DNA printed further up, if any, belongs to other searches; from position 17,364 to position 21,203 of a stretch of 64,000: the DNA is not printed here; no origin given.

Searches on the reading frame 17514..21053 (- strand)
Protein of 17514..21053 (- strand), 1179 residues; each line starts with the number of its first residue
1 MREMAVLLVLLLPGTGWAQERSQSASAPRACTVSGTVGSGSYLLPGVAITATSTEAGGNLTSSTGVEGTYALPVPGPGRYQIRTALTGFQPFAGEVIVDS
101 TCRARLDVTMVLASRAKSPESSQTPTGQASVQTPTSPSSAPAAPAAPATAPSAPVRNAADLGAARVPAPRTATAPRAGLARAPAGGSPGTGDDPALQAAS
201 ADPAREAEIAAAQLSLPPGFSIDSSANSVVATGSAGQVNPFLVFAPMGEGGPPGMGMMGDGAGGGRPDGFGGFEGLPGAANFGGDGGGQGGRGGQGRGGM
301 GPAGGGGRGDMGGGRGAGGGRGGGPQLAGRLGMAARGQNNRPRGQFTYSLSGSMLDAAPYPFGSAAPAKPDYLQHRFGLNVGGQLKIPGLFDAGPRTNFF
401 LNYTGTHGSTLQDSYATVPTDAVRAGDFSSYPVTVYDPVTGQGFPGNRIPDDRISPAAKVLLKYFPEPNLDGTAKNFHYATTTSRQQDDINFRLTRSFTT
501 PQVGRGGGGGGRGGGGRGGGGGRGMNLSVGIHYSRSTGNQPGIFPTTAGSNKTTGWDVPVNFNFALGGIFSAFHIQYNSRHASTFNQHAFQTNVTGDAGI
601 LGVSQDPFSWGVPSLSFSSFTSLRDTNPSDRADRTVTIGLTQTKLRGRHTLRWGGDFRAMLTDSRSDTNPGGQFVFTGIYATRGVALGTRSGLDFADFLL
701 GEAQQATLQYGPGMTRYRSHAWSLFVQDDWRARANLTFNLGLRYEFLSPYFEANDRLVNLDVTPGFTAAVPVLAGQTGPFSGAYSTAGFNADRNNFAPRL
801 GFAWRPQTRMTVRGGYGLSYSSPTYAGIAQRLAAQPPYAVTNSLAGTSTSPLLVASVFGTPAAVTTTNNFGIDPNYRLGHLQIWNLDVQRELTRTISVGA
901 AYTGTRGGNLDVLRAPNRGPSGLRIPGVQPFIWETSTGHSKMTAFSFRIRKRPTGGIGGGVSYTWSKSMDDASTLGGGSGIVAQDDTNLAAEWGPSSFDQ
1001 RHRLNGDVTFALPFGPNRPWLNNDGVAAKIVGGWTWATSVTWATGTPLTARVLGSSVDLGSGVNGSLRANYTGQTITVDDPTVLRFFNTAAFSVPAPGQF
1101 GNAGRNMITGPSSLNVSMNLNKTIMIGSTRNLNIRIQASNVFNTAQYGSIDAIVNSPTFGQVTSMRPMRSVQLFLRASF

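Call 93: search_protein_families(library=pfam, proteins=[window:17514-21053:-], max_evalue=0.00001)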
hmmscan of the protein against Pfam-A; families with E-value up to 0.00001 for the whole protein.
window:17514-21053:- (1179 aa): 3 families
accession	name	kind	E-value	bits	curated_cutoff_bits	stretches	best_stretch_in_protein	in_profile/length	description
PF25183.1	OMP_b-brl_4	-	2.2e-163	546.2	30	2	533-1172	175-838/838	Outer membrane beta barrel domain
PF00593.30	TonB_dep_Rec_b-barrel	-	2.6e-07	31.3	27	1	513-907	16-286/436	TonB dependent receptor-like, beta-barrel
PF13620.12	CarboxypepD_reg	-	7.8e-07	29.8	32.3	1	32-110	1-81/82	Carboxypeptidase regulatory-like domain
